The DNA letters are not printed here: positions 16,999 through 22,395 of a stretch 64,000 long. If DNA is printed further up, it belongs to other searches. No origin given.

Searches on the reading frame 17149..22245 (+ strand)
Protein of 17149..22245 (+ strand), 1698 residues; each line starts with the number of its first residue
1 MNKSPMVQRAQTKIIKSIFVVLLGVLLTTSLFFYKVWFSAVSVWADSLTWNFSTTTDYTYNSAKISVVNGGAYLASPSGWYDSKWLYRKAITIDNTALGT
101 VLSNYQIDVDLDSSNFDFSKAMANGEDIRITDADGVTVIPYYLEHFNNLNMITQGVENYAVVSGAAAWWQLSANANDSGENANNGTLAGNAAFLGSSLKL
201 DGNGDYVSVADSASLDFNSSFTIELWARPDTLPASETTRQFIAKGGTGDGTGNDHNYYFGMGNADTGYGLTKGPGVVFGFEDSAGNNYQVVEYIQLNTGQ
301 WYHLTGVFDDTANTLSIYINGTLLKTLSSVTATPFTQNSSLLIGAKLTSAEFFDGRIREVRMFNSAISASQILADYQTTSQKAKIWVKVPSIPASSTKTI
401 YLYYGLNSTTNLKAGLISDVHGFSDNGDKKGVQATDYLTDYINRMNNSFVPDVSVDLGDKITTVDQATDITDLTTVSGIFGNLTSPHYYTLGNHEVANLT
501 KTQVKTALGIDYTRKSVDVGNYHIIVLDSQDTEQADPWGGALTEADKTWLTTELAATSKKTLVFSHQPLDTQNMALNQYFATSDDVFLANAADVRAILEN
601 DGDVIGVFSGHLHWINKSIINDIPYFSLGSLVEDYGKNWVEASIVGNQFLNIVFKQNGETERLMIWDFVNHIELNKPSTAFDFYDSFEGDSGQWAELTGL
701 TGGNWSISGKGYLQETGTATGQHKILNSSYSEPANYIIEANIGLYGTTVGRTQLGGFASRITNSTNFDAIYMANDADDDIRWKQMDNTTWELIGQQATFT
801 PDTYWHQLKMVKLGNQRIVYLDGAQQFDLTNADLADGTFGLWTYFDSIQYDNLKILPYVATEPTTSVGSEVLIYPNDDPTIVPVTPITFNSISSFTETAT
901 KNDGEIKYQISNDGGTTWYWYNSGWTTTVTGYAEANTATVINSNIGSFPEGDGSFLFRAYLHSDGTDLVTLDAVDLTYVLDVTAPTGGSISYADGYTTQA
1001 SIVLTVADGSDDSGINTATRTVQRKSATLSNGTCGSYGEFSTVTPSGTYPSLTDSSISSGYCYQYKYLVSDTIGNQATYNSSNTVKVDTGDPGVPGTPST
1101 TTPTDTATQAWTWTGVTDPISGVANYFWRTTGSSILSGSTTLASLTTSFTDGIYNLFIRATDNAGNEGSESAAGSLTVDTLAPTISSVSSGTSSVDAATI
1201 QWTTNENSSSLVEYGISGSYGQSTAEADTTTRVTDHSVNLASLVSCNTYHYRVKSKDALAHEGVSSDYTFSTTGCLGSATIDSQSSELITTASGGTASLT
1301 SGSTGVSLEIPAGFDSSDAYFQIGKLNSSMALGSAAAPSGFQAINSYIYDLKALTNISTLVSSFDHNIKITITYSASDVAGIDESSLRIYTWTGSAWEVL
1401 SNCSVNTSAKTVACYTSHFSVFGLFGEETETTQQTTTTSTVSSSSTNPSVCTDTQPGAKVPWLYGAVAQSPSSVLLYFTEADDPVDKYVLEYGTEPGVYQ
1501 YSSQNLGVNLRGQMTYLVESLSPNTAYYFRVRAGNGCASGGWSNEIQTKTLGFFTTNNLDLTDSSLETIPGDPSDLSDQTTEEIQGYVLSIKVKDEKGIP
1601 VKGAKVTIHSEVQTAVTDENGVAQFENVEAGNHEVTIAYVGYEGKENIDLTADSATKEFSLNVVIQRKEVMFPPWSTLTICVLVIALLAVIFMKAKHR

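Call 20: search_protein_families(library=pfam, proteins=[window:17149-22245:+], max_evalue=0.001)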
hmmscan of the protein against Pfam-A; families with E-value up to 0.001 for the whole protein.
window:17149-22245:+ (1698 aa): 11 families
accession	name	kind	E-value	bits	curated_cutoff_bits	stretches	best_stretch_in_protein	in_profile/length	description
PF13385.13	Laminin_G_3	-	1.4e-28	100.3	27.6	1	201-372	1-150/151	Concanavalin A-like lectin/glucanases superfamily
PF16656.11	Pur_ac_phosph_N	-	1.5e-13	51.5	30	2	1189-1272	7-93/93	Purple acid Phosphatase, N-terminal domain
PF10102.14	DUF2341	-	2.1e-13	51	23.4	1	359-411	4-57/84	Domain of unknown function (DUF2341)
PF13620.12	CarboxypepD_reg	-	3.9e-12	46.8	32.3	1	1589-1656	2-75/82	Carboxypeptidase regulatory-like domain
PF00041.27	fn3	-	1.5e-09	38.4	25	1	1468-1548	10-83/84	Fibronectin type III domain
PF13715.12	CarbopepD_reg_2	-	1.1e-08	35.4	32.2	1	1592-1656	4-70/88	CarboxypepD_reg-like domain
PF00149.33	Metallophos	-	5.2e-06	27.5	21.5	1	415-613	4-189/191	Calcineurin-like phosphoesterase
PF24025.1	Ig_DR_A0283-like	-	6.2e-05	23.7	27.1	1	1586-1638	6-63/102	DR_A0283-like, Ig-like domain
PF17802.7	SpaA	-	7.3e-05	23.3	23.1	1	1591-1655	6-81/91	Prealbumin-like fold domain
PF19077.6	Big_13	-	0.00015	22.7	27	1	1145-1180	68-102/102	Bacterial Ig-like domain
PF17789.7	MG4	-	0.00065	20.3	24.7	0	1587-1633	16-67/95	Macroglobulin domain MG4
